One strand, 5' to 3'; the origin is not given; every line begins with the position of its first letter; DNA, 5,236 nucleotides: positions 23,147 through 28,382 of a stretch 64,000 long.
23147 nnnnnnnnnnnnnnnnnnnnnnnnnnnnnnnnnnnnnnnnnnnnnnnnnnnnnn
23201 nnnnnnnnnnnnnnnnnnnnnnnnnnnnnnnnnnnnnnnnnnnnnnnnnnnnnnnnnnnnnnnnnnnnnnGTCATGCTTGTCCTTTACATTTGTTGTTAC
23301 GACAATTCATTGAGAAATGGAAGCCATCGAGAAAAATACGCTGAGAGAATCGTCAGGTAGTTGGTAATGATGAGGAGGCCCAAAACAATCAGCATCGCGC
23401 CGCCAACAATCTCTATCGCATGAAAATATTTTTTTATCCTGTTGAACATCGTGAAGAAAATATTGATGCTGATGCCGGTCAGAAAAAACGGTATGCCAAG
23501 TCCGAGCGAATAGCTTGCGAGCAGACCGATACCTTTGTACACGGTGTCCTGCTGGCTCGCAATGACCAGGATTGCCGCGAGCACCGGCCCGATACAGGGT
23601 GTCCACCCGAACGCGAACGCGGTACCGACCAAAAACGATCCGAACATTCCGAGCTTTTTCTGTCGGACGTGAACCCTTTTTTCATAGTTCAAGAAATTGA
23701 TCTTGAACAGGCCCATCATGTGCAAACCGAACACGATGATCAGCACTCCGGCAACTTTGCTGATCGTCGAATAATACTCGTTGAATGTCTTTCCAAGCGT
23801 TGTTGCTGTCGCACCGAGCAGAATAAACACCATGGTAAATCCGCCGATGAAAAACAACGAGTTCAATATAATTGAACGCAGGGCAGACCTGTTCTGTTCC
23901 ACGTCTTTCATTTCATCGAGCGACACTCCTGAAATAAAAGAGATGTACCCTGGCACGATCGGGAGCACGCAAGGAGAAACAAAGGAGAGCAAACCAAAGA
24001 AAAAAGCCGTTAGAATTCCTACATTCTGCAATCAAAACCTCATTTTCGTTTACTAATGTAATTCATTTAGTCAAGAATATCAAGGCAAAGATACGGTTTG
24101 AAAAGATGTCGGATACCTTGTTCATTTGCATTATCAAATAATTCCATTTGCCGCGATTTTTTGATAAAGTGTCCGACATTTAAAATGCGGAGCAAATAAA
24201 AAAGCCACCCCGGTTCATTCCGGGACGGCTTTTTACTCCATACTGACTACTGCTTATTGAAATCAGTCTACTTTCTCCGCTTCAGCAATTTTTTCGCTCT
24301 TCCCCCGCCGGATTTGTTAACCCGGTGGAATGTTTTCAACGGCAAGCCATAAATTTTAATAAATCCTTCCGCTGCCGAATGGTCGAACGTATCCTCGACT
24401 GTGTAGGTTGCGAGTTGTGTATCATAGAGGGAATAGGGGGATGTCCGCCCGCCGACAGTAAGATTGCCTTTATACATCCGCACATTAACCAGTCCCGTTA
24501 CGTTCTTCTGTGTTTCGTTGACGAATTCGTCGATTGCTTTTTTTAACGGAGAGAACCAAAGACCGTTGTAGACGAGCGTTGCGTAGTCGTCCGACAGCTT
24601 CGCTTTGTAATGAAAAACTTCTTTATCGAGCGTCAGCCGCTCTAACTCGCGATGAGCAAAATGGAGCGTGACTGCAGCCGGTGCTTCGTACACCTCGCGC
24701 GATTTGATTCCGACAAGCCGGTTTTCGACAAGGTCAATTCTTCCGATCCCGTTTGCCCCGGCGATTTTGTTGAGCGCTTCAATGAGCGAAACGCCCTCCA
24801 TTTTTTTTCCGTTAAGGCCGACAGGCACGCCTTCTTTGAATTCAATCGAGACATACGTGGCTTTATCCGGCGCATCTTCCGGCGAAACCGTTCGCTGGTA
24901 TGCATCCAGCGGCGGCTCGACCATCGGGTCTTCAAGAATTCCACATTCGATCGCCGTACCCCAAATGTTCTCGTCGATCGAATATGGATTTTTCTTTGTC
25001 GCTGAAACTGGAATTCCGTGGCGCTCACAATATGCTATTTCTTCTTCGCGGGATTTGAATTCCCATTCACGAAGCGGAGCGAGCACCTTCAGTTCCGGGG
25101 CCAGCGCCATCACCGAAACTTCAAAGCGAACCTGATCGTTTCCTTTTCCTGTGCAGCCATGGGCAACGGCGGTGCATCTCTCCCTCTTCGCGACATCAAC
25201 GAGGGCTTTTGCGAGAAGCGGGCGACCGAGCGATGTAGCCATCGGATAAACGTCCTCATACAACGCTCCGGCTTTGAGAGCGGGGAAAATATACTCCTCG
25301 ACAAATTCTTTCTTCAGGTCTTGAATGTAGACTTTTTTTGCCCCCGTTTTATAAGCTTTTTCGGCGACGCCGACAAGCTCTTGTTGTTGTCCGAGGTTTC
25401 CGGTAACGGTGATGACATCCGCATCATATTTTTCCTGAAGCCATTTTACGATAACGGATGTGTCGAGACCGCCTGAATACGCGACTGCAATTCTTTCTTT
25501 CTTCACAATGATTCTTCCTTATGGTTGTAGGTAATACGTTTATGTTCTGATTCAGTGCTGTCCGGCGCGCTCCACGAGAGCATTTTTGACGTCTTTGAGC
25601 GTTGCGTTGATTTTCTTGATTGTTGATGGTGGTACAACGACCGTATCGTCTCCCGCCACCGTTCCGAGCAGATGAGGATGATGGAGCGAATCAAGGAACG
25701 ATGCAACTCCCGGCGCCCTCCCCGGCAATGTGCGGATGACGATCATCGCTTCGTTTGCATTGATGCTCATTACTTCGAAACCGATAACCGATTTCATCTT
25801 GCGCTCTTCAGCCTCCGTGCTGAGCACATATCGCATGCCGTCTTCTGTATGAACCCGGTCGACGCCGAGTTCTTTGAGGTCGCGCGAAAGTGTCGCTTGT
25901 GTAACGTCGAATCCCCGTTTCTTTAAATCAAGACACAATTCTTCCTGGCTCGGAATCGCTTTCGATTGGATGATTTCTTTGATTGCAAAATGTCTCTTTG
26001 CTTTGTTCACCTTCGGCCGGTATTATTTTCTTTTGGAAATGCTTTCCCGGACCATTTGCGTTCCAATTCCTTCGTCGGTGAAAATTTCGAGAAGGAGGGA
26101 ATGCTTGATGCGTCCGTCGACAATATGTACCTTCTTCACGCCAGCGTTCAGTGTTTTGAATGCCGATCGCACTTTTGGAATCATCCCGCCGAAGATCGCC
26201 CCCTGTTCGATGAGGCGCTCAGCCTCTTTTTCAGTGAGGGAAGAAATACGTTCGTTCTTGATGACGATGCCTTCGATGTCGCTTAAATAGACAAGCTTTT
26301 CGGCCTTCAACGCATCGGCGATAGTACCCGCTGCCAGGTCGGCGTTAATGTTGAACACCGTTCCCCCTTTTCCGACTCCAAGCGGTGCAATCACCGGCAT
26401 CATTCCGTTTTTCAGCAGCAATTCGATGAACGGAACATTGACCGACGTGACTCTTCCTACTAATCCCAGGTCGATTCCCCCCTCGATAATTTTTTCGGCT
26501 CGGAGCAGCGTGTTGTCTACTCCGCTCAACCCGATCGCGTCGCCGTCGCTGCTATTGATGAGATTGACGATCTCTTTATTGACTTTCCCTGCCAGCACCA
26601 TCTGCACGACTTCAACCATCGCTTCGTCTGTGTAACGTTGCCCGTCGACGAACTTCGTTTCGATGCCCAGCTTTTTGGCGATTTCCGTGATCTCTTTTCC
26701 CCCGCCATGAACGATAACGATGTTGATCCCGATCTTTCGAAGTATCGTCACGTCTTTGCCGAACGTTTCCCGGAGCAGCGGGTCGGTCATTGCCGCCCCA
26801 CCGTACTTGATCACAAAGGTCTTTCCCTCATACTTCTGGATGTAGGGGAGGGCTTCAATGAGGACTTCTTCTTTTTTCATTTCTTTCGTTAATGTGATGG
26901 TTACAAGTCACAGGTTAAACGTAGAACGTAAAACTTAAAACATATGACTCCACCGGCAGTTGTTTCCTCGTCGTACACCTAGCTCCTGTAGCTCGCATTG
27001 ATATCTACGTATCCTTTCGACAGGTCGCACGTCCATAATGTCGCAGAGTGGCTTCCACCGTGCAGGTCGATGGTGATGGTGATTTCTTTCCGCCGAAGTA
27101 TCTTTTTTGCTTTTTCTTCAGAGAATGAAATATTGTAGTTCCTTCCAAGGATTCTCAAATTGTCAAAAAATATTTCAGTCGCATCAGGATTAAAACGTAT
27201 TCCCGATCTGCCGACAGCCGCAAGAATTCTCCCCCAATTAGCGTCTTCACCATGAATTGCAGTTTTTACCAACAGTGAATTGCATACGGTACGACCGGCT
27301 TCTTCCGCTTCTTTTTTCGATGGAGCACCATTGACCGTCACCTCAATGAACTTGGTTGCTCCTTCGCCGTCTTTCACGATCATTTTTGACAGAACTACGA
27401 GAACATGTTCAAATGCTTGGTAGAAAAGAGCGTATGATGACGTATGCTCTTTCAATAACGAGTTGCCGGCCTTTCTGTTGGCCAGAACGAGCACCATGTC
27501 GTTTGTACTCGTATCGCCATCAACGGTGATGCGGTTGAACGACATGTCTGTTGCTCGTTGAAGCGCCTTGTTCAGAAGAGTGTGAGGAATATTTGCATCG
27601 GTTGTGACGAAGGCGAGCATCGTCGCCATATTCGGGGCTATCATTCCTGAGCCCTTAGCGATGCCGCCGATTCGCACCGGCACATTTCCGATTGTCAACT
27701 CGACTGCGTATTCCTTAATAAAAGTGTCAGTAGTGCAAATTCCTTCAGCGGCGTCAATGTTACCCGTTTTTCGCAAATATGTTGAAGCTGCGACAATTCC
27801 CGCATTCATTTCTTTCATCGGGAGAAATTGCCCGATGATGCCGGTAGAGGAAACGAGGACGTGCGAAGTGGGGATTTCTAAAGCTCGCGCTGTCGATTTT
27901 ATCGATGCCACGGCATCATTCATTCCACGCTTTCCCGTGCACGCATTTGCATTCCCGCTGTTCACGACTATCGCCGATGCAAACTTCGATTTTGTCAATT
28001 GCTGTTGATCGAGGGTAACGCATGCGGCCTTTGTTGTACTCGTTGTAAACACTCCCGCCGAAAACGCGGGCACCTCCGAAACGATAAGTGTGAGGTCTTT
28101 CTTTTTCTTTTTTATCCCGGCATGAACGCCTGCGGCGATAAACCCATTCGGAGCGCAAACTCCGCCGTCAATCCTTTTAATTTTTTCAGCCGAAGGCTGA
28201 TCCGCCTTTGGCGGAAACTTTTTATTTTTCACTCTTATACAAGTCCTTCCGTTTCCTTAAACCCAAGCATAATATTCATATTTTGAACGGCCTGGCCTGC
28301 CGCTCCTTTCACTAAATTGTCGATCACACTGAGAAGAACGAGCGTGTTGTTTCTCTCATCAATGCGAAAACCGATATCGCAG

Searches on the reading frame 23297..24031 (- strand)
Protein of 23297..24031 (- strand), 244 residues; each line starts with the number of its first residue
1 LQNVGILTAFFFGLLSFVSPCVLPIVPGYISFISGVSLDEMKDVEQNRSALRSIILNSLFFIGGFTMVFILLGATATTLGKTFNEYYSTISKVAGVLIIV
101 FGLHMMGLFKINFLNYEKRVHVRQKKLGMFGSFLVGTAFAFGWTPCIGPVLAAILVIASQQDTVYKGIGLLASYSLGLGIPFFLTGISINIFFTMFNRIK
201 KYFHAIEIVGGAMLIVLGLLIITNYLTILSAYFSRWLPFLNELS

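Call 54: search_protein_families(library=pfam, proteins=[window:23297-24031:-], max_evalue=0.00001)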
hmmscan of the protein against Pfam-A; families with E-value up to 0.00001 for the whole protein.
window:23297-24031:- (244 aa): 1 family
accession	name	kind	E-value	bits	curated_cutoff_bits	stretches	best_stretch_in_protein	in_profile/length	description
PF02683.22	DsbD_TM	-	3.2e-21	76.1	27.1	1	6-223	4-216/219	Cytochrome C biogenesis protein transmembrane domain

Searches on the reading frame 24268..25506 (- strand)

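Call 54: search_protein_families(library=pfam, proteins=[window:24268-25506:-], max_evalue=0.00001)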
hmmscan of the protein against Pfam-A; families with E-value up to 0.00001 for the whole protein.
window:24268-25506:- (412 aa): 2 families
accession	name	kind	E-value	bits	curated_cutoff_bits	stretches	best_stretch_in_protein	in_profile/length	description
PF20979.2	Arginosuc_syn_C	-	1.5e-93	312.9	27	1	175-392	1-218/219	Arginosuccinate synthase C-terminal domain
PF00764.25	Arginosuc_synth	-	1.3e-66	224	27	1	5-166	1-162/162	Arginosuccinate synthase N-terminal HUP domain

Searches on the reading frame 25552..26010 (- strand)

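Call 54: search_protein_families(library=pfam, proteins=[window:25552-26010:-], max_evalue=0.00001)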
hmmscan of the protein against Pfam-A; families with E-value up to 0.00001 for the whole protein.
window:25552-26010:- (152 aa): 2 families
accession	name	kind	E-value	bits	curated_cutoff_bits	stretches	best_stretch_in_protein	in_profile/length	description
PF01316.27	Arg_repressor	-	1.1e-22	80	27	1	1-67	1-68/70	Arginine repressor, DNA binding domain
PF02863.23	Arg_repressor_C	-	7.2e-19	67.8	25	1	80-141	5-66/68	Arginine repressor, C-terminal domain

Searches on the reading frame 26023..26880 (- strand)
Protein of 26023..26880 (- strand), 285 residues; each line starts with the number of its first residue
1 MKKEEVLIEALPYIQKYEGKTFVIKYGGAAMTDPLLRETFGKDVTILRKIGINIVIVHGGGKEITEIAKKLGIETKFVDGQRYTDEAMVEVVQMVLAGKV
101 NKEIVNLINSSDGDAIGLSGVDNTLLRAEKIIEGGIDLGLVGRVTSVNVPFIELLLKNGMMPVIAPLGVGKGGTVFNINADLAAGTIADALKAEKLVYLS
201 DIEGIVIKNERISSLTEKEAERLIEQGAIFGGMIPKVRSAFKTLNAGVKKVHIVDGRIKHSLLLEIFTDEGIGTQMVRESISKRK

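Call 54: search_protein_families(library=pfam, proteins=[window:26023-26880:-], max_evalue=0.00001)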
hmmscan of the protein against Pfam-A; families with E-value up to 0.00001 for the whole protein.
window:26023-26880:- (285 aa): 1 family
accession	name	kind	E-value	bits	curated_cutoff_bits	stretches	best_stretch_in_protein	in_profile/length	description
PF00696.33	AA_kinase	-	4.8e-44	151.3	24.9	1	20-255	1-234/234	Amino acid kinase family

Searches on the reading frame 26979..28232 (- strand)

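Call 54: search_protein_families(library=pfam, proteins=[window:26979-28232:-], max_evalue=0.00001)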
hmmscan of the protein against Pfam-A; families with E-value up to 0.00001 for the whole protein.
window:26979-28232:- (417 aa): 1 family
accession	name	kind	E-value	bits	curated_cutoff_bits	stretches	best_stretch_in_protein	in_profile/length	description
PF01960.23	ArgJ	-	3.4e-150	500.4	32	1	33-417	2-377/377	ArgJ family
